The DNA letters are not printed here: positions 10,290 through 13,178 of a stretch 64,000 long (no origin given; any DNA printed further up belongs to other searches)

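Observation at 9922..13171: Translationally coupled trio: 48-aa ORF, HerA/FtsK-like ATPase with wHTH and nuclease-like C-terminus, and a LigT-type 2H phosphoesterase. Candidate undescribed nucleic-acid-targeting module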

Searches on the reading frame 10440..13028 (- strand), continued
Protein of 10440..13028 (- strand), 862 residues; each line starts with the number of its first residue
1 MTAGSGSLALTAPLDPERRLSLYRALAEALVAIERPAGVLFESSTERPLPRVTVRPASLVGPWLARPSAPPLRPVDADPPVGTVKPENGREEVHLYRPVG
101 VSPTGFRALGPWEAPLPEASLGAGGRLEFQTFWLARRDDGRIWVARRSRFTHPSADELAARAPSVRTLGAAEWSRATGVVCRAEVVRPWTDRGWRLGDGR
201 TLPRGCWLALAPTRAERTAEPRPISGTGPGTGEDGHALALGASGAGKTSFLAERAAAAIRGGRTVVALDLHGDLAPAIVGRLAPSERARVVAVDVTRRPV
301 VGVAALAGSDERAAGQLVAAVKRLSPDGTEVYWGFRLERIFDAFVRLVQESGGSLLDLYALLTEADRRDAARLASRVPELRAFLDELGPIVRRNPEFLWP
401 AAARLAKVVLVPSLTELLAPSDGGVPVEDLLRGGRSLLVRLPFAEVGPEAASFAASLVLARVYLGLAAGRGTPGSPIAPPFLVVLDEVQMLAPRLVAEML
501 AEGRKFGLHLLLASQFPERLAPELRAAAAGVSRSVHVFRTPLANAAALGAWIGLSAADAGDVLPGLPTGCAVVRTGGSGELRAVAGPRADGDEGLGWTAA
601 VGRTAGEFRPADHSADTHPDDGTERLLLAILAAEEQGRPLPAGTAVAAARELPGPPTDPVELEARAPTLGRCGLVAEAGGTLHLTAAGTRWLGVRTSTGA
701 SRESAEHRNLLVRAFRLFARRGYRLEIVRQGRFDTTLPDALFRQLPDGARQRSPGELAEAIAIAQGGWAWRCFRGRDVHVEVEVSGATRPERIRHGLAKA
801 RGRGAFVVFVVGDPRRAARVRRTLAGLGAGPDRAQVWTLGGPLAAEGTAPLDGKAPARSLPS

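Call 57: search_protein_families(library=pfam, proteins=[L081:8740-9207:+, L086:8020-8487:+, L081:5783-6004:+, L083:5819-6004:+, L086:5008-5244:+, L083:5408-5818:+, L083:8775-9926:+, L084:8129-9136:+, L088:4344-5168:-], max_evalue=1)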
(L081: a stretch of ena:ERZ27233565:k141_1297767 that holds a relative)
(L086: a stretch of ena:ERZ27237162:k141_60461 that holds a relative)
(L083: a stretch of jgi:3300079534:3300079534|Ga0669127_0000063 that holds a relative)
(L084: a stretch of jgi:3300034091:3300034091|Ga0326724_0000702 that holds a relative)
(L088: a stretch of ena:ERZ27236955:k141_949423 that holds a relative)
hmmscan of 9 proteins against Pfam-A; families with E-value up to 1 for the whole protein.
L081:8740-9207:+ (155 aa): 1 family
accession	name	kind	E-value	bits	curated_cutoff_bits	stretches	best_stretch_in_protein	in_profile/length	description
PF20153.4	DUF6535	-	0.042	14.2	23.9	1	30-84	14-68/177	Family of unknown function (DUF6535)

L086:8020-8487:+ (155 aa): 1 family
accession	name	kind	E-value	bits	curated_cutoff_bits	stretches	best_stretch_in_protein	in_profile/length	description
PF09335.16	VTT_dom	-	0.045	14.7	33.9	1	109-140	91-122/123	VTT domain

L081:5783-6004:+ (73 aa): 0 families

L083:5819-6004:+ (61 aa): 0 families

L086:5008-5244:+ (78 aa): 0 families

L083:5408-5818:+ (136 aa): 0 families

L083:8775-9926:+ (383 aa): 11 families
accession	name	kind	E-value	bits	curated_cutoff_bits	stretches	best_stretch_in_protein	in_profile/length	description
PF01555.25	N6_N4_Mtase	-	5.4e-42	144.7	26.7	1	49-336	1-220/221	DNA methylase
PF13649.12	Methyltransf_25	-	5.4e-07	30.7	27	1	301-347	1-49/97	Methyltransferase domain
PF13847.12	Methyltransf_31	-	4.7e-06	26.8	27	1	297-343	3-52/145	Methyltransferase domain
PF08242.18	Methyltransf_12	-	0.00047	21.3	30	1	302-344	1-45/98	Methyltransferase domain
PF06325.19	PrmA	-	0.00075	19.5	22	1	284-340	152-205/296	Ribosomal protein L11 methyltransferase (PrmA)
PF08241.18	Methyltransf_11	-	0.0014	19.7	21.2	1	302-344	1-43/95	Methyltransferase domain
PF03602.21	Cons_hypoth95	-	0.004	17.3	24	0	37-62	102-127/182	Conserved hypothetical protein 95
PF01170.24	UPF0020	-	0.015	15.4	22.3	1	293-325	24-82/197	RMKL-like, methyltransferase domain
PF02475.24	TRM5-TYW2_MTfase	-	0.067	13.6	28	1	288-338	27-79/164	TRM5/TYW2 methyltransferase domain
PF13489.12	Methyltransf_23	-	0.19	11.9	27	1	286-340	9-61/164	Methyltransferase domain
PF02086.21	MethyltransfD12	-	0.22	11.6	22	0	47-88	174-217/253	D12 class N6 adenine-specific DNA methyltransferase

L084:8129-9136:+ (335 aa): 2 families
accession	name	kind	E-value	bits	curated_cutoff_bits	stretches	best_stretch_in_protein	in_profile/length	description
PF01555.25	N6_N4_Mtase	-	3.9e-41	141.8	26.7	1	9-254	1-219/221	DNA methylase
PF01170.24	UPF0020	-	0.029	14.5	22.3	1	204-242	15-54/197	RMKL-like, methyltransferase domain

L088:4344-5168:- (274 aa): 1 family
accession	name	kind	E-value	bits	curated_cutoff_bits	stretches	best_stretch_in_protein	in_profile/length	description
PF10936.14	DUF2617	-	0.19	12.3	22.3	1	17-54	30-67/160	Protein of unknown function DUF2617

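Call 63: search_protein_families(library=pfam, proteins=[L083:5408-5818:+], max_evalue=0.1)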
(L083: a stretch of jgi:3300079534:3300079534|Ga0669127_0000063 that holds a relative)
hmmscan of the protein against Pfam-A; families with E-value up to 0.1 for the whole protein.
L083:5408-5818:+ (136 aa): 0 families

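Call 67: find_related_loci(query=A6, collection=metagenome_contigs, flank=5000)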
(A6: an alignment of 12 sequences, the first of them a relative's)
Query A6 (878 aa) in metagenome_contigs; peptide patterns used: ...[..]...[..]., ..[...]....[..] (x = any residue, [..] = any of these).
46 stretches matched a pattern; 17 encode a relative of the query (tblastn E <= 1e-3); 17 distinct loci.
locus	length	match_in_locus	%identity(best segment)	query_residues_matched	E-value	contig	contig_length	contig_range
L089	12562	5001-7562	49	9-855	0e+0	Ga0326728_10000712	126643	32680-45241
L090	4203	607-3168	48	7-853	0e+0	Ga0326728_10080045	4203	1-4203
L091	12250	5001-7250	42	120-857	7e-126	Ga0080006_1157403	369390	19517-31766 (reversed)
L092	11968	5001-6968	35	182-857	2e-75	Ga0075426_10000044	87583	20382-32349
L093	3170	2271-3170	27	229-526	1e-29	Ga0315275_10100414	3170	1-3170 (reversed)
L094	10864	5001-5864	25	247-538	6e-21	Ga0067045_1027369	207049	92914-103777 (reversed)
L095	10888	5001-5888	24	246-538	1e-20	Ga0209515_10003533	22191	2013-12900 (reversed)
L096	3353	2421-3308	22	246-538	7e-21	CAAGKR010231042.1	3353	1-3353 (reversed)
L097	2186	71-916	25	246-523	3e-20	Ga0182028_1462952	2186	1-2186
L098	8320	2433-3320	24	246-538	2e-19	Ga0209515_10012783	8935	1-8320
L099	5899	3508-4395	24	246-538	7e-19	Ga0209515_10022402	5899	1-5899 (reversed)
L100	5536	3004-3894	24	246-539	1e-18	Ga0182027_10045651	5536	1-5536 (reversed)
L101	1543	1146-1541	41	244-379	1e-17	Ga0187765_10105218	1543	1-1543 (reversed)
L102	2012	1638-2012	40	247-375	3e-13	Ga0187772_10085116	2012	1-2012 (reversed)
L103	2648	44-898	20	308-597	4e-11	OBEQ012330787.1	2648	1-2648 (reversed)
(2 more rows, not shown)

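Call 70: search_protein_families(library=pfam, proteins=[L092:7017-7550:+, L092:7547-7840:-, L092:7897-8571:-, L092:2877-3353:+, L091:7911-9254:-, L091:2952-3722:-, L090:383-601:+], max_evalue=0.01)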
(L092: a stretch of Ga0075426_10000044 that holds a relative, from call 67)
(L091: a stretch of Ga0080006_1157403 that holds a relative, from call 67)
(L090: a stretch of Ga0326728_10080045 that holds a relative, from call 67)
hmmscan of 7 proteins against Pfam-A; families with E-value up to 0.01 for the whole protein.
L092:7017-7550:+ (177 aa): 2 families
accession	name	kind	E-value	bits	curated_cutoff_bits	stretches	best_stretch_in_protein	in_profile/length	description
PF02834.22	LigT_PEase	-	6.6e-22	77.9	23.3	2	20-77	29-86/87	LigT like Phosphoesterase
PF13563.12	2_5_RNA_ligase2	-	4.7e-15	56.4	27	1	21-148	21-143/152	2'-5' RNA ligase superfamily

L092:7547-7840:- (97 aa): 0 families

L092:7897-8571:- (224 aa): 0 families

L092:2877-3353:+ (158 aa): 1 family
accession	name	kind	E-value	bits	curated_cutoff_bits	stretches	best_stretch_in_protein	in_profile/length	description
PF01638.23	HxlR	-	2e-22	79.3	20.8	1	36-124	1-89/91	HxlR-like helix-turn-helix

L091:7911-9254:- (447 aa): 8 families
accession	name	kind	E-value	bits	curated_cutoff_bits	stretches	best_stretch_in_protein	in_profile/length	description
PF01266.30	DAO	-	4.6e-72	243.9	27.9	1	68-413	1-352/353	FAD dependent oxidoreductase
PF00890.30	FAD_binding_2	-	6.9e-05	22.7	20.4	1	68-273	1-209/414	FAD binding domain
PF03486.20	HI0933_like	-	8.9e-05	22.5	50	0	68-100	2-32/244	HI0933-like protein Rossmann domain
PF13450.12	NAD_binding_8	-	0.00062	20.4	21.9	1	71-100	1-28/68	NAD(P)-binding Rossmann-like domain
PF01946.23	Thi4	-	0.00074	19.3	26.2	1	66-113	17-61/235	Thi4 family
PF01494.25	FAD_binding_3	-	0.0026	17.5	22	0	66-88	1-23/349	FAD binding domain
PF07992.20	Pyr_redox_2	-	0.0041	17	26.1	0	67-98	1-30/291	Pyridine nucleotide-disulphide oxidoreductase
PF13454.12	NAD_binding_9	-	0.0097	16.3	21.8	0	70-99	1-32/155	FAD-NAD(P)-binding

L091:2952-3722:- (256 aa): 4 families
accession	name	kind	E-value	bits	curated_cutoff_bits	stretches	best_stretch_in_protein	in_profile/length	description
PF00226.36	DnaJ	-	6.5e-19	68.2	27.8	1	41-101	1-61/63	DnaJ domain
PF01556.23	DnaJ_C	-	4.5e-09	36.9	26.6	1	118-254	3-72/152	DnaJ C terminal domain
PF00684.25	DnaJ_CXXCXGXG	-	4.5e-07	30.5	32.7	1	143-208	1-64/65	DnaJ central domain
PF15777.11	Anti-TRAP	-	0.003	18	32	1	182-212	12-43/59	Tryptophan RNA-binding attenuator protein inhibitory protein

L090:383-601:+ (72 aa): 0 families

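Call 86: search_protein_families(library=padloc, proteins=[L083:5408-5818:+, L081:5783-6004:+, L081:8740-9207:+, P0198, P0275, L083:8775-9926:+, L084:8129-9136:+, P0276], max_evalue=0.01)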
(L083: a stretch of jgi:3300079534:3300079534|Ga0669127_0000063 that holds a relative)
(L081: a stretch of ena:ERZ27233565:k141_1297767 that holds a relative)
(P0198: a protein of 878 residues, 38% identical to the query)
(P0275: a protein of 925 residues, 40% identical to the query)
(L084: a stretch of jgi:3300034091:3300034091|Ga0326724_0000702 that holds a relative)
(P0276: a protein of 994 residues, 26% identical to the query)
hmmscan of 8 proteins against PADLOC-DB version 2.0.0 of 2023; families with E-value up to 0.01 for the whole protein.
L083:5408-5818:+ (136 aa): 0 families

L081:5783-6004:+ (73 aa): 0 families

L081:8740-9207:+ (155 aa): 0 families

P0198 (878 aa): 7 families
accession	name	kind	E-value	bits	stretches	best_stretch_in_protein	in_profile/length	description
PDLC04140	mad8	-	1.3e-11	42.6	1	243-550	25-246/314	mads_8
PDLC01055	HerA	-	2.7e-08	31.1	1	237-284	148-198/532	Type III coevolved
PDLC02684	DndH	-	6.8e-07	25.2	1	495-537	1596-1641/1715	DndH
PDLC04100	HerA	-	2.6e-05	21.1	1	226-288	143-207/580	-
PDLC02185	HerA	-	8.6e-05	19.4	1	226-286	143-206/585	-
PDLC02685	DndH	-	0.00018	17.3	1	496-537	1560-1604/1678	DndH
PDLC04105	HerA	-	0.00036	17.2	1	241-288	162-210/576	-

P0275 (925 aa): 11 families
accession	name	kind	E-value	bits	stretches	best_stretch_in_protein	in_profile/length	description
PDLC04140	mad8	-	1.4e-16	58.9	1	259-576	28-253/314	mads_8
PDLC04105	HerA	-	3.1e-09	34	1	258-302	166-211/576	-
PDLC01055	HerA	-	1.9e-06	25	1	252-297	151-198/532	Type III coevolved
PDLC04100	HerA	-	1.8e-05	21.6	0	535-577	471-509/580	-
PDLC02185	HerA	-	0.00014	18.7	0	536-555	478-497/585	-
PDLC04103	HerA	-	0.00027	17.4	0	259-296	173-210/579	-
PDLC02684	DndH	-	0.00051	15.6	1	518-552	1600-1637/1715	DndH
PDLC02685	DndH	-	0.001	14.8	1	517-552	1562-1600/1678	DndH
PDLC04107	HerA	-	0.0016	15.5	1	259-300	170-212/306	-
PDLC04099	HerA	-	0.0031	14.8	1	259-297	170-209/214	-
PDLC04101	HerA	-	0.0039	14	1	259-298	169-209/400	-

L083:8775-9926:+ (383 aa): 74 families (the best 25 are shown)
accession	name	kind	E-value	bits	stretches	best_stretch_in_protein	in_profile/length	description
PDLC03354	MTase_II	-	5.9e-137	455.1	1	27-345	63-388/425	Type II methyltransferase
PDLC03636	MTase_III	-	2.6e-43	146.6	2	25-165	47-177/575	Type III methyltransferase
PDLC03644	MTase_III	-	1.6e-39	134.1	1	24-348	38-399/542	Type III methyltransferase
PDLC03339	MTase_II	-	1.6e-36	124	2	276-340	208-272/399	Type II methyltransferase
PDLC03300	MTase_II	-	8.2e-36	121.6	3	254-345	186-283/302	Type II methyltransferase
PDLC03638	MTase_III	-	1e-35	121.3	1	25-326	381-664/816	Type III methyltransferase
PDLC03635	MTase_III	-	2.4e-32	110.5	2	27-174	221-362/708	Type III methyltransferase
PDLC03634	MTase_III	-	3.6e-31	106.7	2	82-314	171-425/621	Type III methyltransferase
PDLC03633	MTase_III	-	6.9e-31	105.6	2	275-341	289-355/616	Type III methyltransferase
PDLC03632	MTase_III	-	6.5e-30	101.9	3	289-341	479-531/983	Type III methyltransferase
PDLC03371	MTase_II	-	8.5e-28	95.6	2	259-342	167-255/260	Type II methyltransferase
PDLC03641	MTase_III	-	1.1e-22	78.4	3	80-165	180-265/657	Type III methyltransferase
PDLC03299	MTase_II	-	7.6e-22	76.1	2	260-341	173-259/296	Type II methyltransferase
PDLC03265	MTase_II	-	8e-22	76.1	2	263-336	250-325/333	Type II methyltransferase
PDLC03387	MTase_II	-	2.9e-20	70.6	1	224-340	178-276/289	Type II methyltransferase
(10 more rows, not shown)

L084:8129-9136:+ (335 aa): 64 families (the best 25 are shown)
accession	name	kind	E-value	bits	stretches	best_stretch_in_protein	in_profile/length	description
PDLC03283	MTase_II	-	3.5e-139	461.9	1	1-327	15-337/352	Type II methyltransferase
PDLC03350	MTase_II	-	1.7e-71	239.2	1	1-259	68-296/312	Type II methyltransferase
PDLC03353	MTase_II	-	1.5e-41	140.7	1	1-259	20-251/260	Type II methyltransferase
PDLC03259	MTase_II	-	1.9e-37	127.1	1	1-259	14-256/423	Type II methyltransferase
PDLC03371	MTase_II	-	8.4e-22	75.9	1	2-259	23-253/260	Type II methyltransferase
PDLC03387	MTase_II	-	1.1e-18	65.4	2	95-261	130-278/289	Type II methyltransferase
PDLC03299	MTase_II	-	4.3e-15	54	1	161-277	163-276/296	Type II methyltransferase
PDLC03714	oMTase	-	2.8e-14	51.2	1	177-264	176-263/279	orphan methyltransferase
PDLC03216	MTase_II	-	5.6e-14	49.9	2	202-277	199-274/364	Type II methyltransferase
PDLC03260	MTase_II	-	7.5e-14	49.4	1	138-251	201-300/349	Type II methyltransferase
PDLC03305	MTase_II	-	1.1e-10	39.4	1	195-259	181-243/513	Type II methyltransferase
PDLC03265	MTase_II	-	1.1e-10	39.4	1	165-253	241-323/333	Type II methyltransferase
PDLC03320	MTase_II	-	2e-10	38.3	1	193-260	209-276/289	Type II methyltransferase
PDLC03238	MTase_II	-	3.1e-10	37.7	1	175-259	285-364/428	Type II methyltransferase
PDLC03325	MTase_II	-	8.9e-10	35.9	2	204-247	79-122/426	Type II methyltransferase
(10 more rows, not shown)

P0276 (994 aa): 8 families
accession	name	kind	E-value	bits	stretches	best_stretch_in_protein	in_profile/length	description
PDLC04140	mad8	-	2.7e-19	67.9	1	385-737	16-289/314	mads_8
PDLC04105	HerA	-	1.1e-06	25.5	1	648-716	438-500/576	-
PDLC02185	HerA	-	1.4e-05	22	1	657-715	473-526/585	-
PDLC04100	HerA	-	4.8e-05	20.2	0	656-712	466-517/580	-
PDLC01055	HerA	-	0.0007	16.5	0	388-436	148-198/532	Type III coevolved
PDLC04098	HerA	-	0.0052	13.4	0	658-712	559-608/686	-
PDLC04102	HerA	-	0.0062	12.9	0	657-724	531-592/654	-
PDLC04103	HerA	-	0.0083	12.5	0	387-436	161-211/579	-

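Call 89: search_dna_similar(query=window:10440-13028:-, collection=plasmids, mode=protein, max_evalue=0.001, max_rows=20)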
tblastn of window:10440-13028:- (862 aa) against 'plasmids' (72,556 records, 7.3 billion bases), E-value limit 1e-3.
No match.

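Call 117: search_solved_structures(query=A1, max_evalue=0.1)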
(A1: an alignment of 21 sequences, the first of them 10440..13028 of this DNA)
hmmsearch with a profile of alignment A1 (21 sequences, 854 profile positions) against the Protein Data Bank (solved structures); distinct sequences matched with E-value up to 0.1: 7.
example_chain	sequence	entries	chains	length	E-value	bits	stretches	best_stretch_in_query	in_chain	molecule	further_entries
9x1l_A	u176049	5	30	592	0.00036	22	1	474-523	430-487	DNA helicase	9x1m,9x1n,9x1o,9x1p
8wiv_A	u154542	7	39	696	0.0048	18.2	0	470-519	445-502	Helicase HerA central domain-containing protein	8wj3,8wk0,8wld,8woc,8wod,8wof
1gl6_A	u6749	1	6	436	0.0054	18.1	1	215-272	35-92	ATPASE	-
1e9r_A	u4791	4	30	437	0.0054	18.1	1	215-272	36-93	CONJUGAL TRANSFER PROTEIN TRWB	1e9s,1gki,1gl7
11kk_A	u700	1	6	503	0.032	15.5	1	230-274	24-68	HerA like helicase YjgR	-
6c2u_A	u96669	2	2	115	0.053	14.8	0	210-261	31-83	phosphate-loop protein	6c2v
8xau_A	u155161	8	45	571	0.099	13.9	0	469-569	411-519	ATP-binding protein | HerA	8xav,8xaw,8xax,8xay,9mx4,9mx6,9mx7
